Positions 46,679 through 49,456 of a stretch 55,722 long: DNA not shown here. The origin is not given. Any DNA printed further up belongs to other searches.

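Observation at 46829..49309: Highly derived family-B polymerase-like protein: exonuclease motifs intact, palm motifs degenerate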

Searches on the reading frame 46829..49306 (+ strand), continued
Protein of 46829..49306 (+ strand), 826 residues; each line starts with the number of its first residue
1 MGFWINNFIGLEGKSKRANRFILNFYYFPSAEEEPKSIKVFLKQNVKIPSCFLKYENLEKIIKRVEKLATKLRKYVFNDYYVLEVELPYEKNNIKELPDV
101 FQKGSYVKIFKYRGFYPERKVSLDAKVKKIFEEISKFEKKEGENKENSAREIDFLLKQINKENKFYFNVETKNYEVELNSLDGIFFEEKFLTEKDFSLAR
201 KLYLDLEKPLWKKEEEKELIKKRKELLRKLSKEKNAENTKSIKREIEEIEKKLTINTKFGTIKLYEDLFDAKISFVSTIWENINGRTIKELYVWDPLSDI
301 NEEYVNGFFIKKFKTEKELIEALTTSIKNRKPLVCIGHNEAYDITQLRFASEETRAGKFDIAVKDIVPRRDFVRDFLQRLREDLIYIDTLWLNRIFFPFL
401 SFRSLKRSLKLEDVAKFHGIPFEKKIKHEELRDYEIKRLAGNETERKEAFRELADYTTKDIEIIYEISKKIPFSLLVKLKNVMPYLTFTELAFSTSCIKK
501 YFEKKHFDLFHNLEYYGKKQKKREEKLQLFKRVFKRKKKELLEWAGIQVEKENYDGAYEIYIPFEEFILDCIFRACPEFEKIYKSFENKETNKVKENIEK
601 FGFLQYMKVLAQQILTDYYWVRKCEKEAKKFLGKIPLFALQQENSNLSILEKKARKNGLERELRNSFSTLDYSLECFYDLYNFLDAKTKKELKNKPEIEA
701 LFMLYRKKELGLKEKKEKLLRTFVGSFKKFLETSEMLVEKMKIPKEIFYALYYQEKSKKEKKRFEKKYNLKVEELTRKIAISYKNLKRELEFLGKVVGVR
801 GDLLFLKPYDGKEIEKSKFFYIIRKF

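Call 27: predict_structure(alignment_id=A1)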
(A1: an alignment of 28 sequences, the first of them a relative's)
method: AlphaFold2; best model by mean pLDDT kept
length: 826 residues; sequences in the alignment: 28
mean_pLDDT: 88.2   pTM: 0.87
mean pLDDT of the five models: 88.2, 88.2, 86.2, 86.2, 84.8
residues with pLDDT >= 90: 449; 70-90: 346; 50-70: 22; < 50: 9
segments of 3 or more residues with pLDDT < 50: 371-374, 640-643
pLDDT, mean of each block of 10 residues (from residue 1): 89 83 91 87 91 89 88 92 93 89 88 90 93 88 84 94 89 87 92 90 93 91 92 87 93 91 89 93 89 94 95 94 90 90 83 81 68 50 85 91 83 91 87 94 93 94 94 92 93 92 95 90 88 86 89 89 94 95 88 91 96 95 89 67 57 76 88 86 84 82 86 81 91 88 84 90 93 94 94 91 91 88 91
secondary structure, 60 per line:
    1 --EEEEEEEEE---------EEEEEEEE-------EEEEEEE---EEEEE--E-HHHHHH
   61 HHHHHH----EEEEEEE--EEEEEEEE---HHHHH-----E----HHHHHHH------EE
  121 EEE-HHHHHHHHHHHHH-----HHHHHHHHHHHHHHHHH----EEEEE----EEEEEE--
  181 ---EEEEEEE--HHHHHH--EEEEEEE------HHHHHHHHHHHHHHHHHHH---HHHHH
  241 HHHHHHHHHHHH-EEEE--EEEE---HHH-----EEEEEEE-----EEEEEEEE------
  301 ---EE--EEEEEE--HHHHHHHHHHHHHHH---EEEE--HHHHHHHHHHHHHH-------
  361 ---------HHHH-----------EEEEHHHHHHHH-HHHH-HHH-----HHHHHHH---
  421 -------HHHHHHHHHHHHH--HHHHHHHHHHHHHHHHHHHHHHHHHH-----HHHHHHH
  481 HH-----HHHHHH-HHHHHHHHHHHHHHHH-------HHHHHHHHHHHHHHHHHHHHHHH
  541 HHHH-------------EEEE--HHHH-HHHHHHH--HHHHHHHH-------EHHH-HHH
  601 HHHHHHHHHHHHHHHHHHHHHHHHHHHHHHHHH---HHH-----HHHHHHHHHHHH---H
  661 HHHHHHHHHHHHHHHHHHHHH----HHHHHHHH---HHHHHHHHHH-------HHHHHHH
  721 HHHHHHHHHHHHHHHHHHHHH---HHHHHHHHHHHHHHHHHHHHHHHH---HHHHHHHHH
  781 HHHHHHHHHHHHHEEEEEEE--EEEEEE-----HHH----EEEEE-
elements in order (helices of 4 or more, strands of 3 or more residues): E3-11 E21-28 E36-42 E46-50 H55-66 E71-77 E80-87 H91-95 H106-112 E119-123 H125-137 H143-159 E164-168 E173-178 E184-190 H193-198 E201-207 H214-232 H236-252 E254-257 E260-263 E275-281 E287-294 E308-313 H316-330 E334-337 H340-353 H370-373 E385-388 H389-396 H398-401 H411-417 H428-440 H443-468 H474-482 H488-493 H495-510 H518-544 E558-561 H564-567 H569-575 H578-585 H598-633 H645-656 H660-681 H686-693 H697-706 H714-741 H745-768 H772-793 E794-800 E803-808 E821-825

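Call 29: fold_search(model_id=the predicted structure, library=pdb)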
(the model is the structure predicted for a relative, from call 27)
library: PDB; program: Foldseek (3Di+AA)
matches with E <= 10: 441; with E <= 0.001: 193
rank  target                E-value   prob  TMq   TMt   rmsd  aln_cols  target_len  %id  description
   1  4fyd_A                1.1e-10  1.00  0.41  0.41   7.4       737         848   10  Crystal structure of yeast DNA polymerase alpha bound to DNA/RNA and dGTP (released 2013-02-27)
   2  4b08                  3.6e-10  1.00  0.44  0.44   7.8       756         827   10  Yeast DNA polymerase alpha, Selenomethionine protein (released 2013-02-27)
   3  4fvm                  5.9e-10  1.00  0.43  0.43   8.6       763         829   10  Crystal structure of yeast DNA polymerase alpha (released 2013-02-27)
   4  8g99_A                7.0e-10  1.00  0.42  0.34   7.2       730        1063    9  Partial auto-inhibitory complex of Xenopus laevis DNA polymerase alpha-primase (released 2023-04-12)
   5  8foe_1                9.2e-10  1.00  0.42  0.43   9.4       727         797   10  Cryo-EM structure of S. cerevisiae DNA polymerase alpha-primase complex bound to a template DNA (released 2023-05-31)
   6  5iud_G                9.2e-10  1.00  0.39  0.38   9.4       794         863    9  Human DNA polymerase alpha in binary complex with a DNA:DNA template-primer (released 2016-04-13)
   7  9l8u_A                1.3e-09  1.00  0.36  0.31  22.1       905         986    9  Cryo-EM structure of ASFV DNA polymerase in a DNA replication state (released 2025-12-31)
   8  8foc_1                2.7e-09  1.00  0.41  0.35   9.5       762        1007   11  Cryo-EM structure of S. cerevisiae DNA polymerase alpha-primase in Apo state conformation I (released 2023-05-31)
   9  5iud_J                2.9e-09  1.00  0.40  0.39   7.7       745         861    8  Human DNA polymerase alpha in binary complex with a DNA:DNA template-primer (released 2016-04-13)
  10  8fok_1                3.5e-09  1.00  0.40  0.32  10.3       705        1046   11  Cryo-EM structure of S. cerevisiae DNA polymerase alpha-primase complex in the DNA elongation state (released 2023-05-31)
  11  5mdn_A                4.6e-09  1.00  0.38  0.41   8.7       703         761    9  Structure of the family B DNA polymerase from the hyperthermophilic archaeon Pyrobaculum calidifontis (released 2016-12-14)
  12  9oay_A                5.0e-09  1.00  0.39  0.42   8.1       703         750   10  TNA polymerase, 8-64, ternary complex (released 2025-12-10)
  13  8g9l_A                6.2e-09  1.00  0.41  0.40   7.5       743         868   10  DNA initiation subcomplex of Xenopus laevis DNA polymerase alpha-primase (released 2023-04-12)
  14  8v6g_A                6.2e-09  1.00  0.41  0.34   7.5       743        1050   10  DNA initiation complex (configuration 1) of Xenopus laevis DNA polymerase alpha-primase (released 2023-12-20)
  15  8d9d_C                6.5e-09  1.00  0.43  0.35   8.1       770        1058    8  Human DNA polymerase-alpha/primase elongation complex II bound to primer/template (released 2023-04-19)
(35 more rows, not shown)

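Call 37: find_encoding_contigs(protein=P0011, flank=8000, max_places=2)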
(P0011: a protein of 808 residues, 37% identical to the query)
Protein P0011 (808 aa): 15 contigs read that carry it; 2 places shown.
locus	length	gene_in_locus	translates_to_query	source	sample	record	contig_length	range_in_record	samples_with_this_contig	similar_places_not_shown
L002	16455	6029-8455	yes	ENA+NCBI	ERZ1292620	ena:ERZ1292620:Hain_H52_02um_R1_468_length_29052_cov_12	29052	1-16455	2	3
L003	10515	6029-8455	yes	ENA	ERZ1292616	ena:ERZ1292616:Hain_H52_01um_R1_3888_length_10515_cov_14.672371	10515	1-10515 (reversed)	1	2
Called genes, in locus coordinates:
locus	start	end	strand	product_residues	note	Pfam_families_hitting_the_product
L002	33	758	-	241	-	PF04055:Radical_SAM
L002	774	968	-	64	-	-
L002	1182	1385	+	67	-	PF23477:zf_Tbcl_2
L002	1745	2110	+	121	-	-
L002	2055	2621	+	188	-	-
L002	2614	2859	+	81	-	-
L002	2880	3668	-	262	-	PF12705:PDDEXK_1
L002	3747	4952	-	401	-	PF00009:GTP_EFTU, PF01926:MMR_HSR1 (weak), PF03193:RsgA_GTPase (weak), PF16897:MMR_HSR1_Xtn (faint), PF09173:eIF2_C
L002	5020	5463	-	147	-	-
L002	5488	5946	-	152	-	PF01092:Ribosomal_S6e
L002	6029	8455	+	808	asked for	PF03104:DNA_pol_B_exo1 (weak)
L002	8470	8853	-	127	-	-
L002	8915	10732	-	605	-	PF00009:GTP_EFTU, PF01926:MMR_HSR1, PF03144:GTP_EFTU_D2 (faint), PF11987:IF-2, PF14578:GTP_EFTU_D4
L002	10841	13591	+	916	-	PF04313:HSDR_N, PF00271:Helicase_C (faint), PF00270:DEAD, PF04851:ResIII, PF18766:SWI2_SNF2, PF08463:EcoEI_R_C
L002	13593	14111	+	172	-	-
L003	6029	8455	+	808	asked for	PF03104:DNA_pol_B_exo1 (weak)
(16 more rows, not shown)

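Call 38: find_encoding_contigs(protein=P0026, flank=8000, max_places=2)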
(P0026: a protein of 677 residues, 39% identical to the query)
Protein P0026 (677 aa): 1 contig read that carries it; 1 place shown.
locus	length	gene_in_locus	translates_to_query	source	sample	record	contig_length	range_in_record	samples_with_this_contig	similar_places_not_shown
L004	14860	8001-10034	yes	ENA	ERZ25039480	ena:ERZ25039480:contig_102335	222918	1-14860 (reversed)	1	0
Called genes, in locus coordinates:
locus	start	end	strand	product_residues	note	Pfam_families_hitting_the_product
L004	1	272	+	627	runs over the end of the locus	PF02518:HATPase_c, PF00204:DNA_gyraseB, PF01751:Toprim, PF00986:DNA_gyraseB_C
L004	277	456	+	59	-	-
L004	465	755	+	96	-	-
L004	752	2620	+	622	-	PF00521:DNA_topoisoIV, PF14890:Intein_splicing, PF14528:LAGLIDADG_3, PF00521:DNA_topoisoIV (weak)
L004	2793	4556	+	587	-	PF00521:DNA_topoisoIV, PF03989:DNA_gyraseA_C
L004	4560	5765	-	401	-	PF00009:GTP_EFTU, PF03193:RsgA_GTPase (faint), PF01926:MMR_HSR1, PF03144:GTP_EFTU_D2 (weak), PF09173:eIF2_C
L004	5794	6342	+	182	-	-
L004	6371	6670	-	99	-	-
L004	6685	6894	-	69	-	-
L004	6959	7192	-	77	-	-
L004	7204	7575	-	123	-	PF01092:Ribosomal_S6e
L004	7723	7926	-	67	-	-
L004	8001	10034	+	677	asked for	-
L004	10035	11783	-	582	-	PF00009:GTP_EFTU, PF01926:MMR_HSR1, PF11987:IF-2, PF14578:GTP_EFTU_D4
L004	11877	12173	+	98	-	-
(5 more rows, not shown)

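Call 55: find_related_loci(query=A1, collection=genome_contigs, flank=6000)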
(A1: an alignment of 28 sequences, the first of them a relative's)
Query A1 (826 aa) in genome_contigs; peptide patterns used: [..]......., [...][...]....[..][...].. (x = any residue, [..] = any of these).
42 stretches matched a pattern; 17 encode a relative of the query (tblastn E <= 1e-3); 16 distinct loci.
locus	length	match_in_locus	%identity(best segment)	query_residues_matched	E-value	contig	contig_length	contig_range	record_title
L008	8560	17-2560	50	37-826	0e+0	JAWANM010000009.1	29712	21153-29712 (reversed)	MAG: Candidatus Pacearchaeota archaeon isolate SRBZ-2_201901_bins_215 SRBZ-2_201901_bins_215_scaffold_9, whole genome sh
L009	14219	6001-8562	36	2-826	5e-139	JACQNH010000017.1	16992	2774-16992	MAG: Candidatus Woesearchaeota archaeon isolate NC_groundwater_1250_Ag_S-0.1um_29_154 S_p1_S3_coassembly_k141_624002, wh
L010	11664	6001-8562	36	2-826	5e-139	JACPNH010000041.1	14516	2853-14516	MAG: Candidatus Woesearchaeota archaeon isolate NC_groundwater_570_Ag_S-0.1um_32_8 S35_SO-1_scaffold_501868, whole genom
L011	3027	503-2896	36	1-807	4e-141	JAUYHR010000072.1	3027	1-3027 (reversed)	MAG: Nanoarchaeota archaeon isolate C24_maxbin.164_sub C24_k141_618939, whole genome shotgun sequence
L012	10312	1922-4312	35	1-801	2e-133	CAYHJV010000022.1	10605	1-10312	MAG TPA_asm: Candidatus Woesearchaeota archaeon isolate ERP119705_co13_522 genome assembly, contig: NODE_7837_length_106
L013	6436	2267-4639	36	1-813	2e-133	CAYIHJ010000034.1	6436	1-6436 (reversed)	MAG TPA_asm: Candidatus Woesearchaeota archaeon isolate ERP119705_co22_52 genome assembly, contig: NODE_9160_length_6436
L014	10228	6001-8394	36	1-807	2e-132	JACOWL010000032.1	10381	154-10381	MAG: Candidatus Pacearchaeota archaeon isolate NC_groundwater_125_Ag_B-0.1um_31_18 S3_GD2017_2_B1_scaffold_3735, whole g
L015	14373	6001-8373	37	1-811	1e-136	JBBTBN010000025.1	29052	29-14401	MAG: Nanoarchaeota archaeon isolate H52-bin015_1 H52_bin015_1_000000000025, whole genome shotgun sequence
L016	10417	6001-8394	36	1-807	8e-128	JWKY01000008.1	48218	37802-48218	MAG: archaeon GW2011_AR19 QT10_C0008, whole genome shotgun sequence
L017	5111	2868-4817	37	3-627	2e-125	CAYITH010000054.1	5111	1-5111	MAG TPA_asm: Candidatus Woesearchaeota archaeon isolate ERP119705_co6_1093 genome assembly, contig: NODE_28008_length_51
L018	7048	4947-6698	39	1-619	1e-123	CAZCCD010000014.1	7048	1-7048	MAG TPA_asm: Candidatus Woesearchaeota archaeon isolate binchicken_co38_509 genome assembly, contig: NODE_22569_length_7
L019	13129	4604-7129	32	1-819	2e-111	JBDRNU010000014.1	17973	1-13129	MAG: archaeon isolate MEGAHIT-group-1.914 k141_10088435, whole genome shotgun sequence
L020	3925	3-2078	35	106-810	4e-107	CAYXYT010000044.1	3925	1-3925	MAG TPA_asm: Candidatus Woesearchaeota archaeon isolate SRP167671_co1_37 genome assembly, contig: NODE_27202_length_3925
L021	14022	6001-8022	34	3-811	9e-94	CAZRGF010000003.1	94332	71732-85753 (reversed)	MAG TPA_asm: Candidatus Woesearchaeota archaeon isolate SRP178699_co1_535 genome assembly, contig: NODE_147_length_94332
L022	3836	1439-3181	34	4-628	3e-94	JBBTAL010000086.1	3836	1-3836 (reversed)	MAG: Nanoarchaeota archaeon isolate H32-bin105_1 H32_bin105_1_000000000086, whole genome shotgun sequence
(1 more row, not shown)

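Call 61: find_homologous_proteins(query=A2, max_evalue=0.001)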
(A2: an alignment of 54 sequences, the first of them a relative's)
Query A2 (54 sequences) (826 aa, profile of the alignment): 33 proteins with E <= 0.001 among 8000 candidates.
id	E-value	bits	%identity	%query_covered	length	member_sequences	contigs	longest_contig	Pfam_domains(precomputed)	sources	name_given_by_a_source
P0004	2.1e-291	987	38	100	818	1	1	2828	PF03104.26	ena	-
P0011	3.3e-281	954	37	98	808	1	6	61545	PF03104.26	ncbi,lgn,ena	ncbi:MAG: hypothetical protein AABY06_02975 [Nanoarchaeota archaeon]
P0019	4.5e-281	953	36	98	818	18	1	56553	PF03104.26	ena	-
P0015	1.0e-280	952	36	98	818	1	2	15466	PF03104.26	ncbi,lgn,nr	ncbi:hypothetical protein HYS72_03350 [Candidatus Pacearchaeota archaeon]|nr:hypothetical protein [C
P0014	1.8e-278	945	36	98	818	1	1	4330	-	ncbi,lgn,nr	ncbi:MAG: hypothetical protein Q8O84_02185 [Nanoarchaeota archaeon]|nr:hypothetical protein [Nanoarc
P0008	3.3e-276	937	36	98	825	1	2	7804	-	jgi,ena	-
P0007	6.0e-276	936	36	98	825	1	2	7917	-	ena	-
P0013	8.2e-276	936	36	98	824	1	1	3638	-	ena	-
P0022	2.4e-275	934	37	98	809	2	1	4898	PF03104.26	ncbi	-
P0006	2.6e-275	934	36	98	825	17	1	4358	-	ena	-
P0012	3.6e-275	934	36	99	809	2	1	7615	PF03104.26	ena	-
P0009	7.8e-275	933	36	98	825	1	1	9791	-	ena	-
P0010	1.2e-274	932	36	98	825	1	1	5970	-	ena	-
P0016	2.6e-273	928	36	97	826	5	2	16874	PF03104.26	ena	-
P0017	3.6e-273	927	36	98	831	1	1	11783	PF03104.26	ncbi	-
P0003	2.7e-269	914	51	100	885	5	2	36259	-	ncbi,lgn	ncbi:MAG: hypothetical protein QXS77_02070 [Candidatus Pacearchaeota archaeon]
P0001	3.4e-255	868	100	100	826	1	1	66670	-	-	-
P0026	9.5e-195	668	39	75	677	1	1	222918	-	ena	-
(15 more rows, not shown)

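Call 62: list_cluster_members(proteins=[P0083, P0086, P0087, P0090, P0093, P0097, P0101, P0104, P0066, P0079])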
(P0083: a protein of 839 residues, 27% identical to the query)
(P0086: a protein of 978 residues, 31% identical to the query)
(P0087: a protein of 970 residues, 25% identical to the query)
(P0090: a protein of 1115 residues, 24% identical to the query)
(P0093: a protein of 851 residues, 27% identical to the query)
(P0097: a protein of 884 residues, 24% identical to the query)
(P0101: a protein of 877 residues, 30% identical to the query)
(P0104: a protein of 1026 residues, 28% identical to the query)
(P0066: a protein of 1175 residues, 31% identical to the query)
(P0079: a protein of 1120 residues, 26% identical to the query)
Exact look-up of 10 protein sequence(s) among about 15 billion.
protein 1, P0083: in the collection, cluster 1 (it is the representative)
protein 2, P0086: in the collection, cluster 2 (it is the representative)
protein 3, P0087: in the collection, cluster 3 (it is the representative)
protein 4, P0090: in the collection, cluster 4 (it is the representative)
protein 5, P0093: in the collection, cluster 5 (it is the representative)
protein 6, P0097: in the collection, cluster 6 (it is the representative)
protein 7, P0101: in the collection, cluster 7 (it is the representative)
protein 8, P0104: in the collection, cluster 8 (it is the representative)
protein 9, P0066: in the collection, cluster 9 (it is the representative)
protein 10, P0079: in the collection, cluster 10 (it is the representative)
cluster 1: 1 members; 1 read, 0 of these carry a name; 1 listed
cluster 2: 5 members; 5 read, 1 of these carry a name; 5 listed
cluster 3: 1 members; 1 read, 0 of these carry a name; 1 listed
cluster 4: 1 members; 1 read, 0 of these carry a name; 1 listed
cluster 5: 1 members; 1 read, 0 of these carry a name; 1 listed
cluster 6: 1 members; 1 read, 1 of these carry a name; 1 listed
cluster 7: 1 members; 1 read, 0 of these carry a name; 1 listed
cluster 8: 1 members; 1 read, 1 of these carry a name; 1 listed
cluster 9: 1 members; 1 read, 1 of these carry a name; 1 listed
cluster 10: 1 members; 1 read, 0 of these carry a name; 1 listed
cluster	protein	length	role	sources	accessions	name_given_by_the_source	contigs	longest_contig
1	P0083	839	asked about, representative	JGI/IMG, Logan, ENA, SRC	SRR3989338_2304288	-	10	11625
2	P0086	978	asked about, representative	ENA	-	-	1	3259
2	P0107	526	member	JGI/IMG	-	hypothetical protein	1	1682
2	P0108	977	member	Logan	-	-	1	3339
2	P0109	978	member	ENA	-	-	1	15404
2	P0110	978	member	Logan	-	-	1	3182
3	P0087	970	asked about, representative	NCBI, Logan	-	-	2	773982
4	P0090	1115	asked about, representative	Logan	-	-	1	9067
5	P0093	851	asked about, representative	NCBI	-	-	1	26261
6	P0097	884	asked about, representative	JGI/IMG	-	hypothetical protein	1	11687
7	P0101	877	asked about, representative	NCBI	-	-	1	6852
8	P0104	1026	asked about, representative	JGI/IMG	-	hypothetical protein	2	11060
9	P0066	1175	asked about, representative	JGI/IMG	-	hypothetical protein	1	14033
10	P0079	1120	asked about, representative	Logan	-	-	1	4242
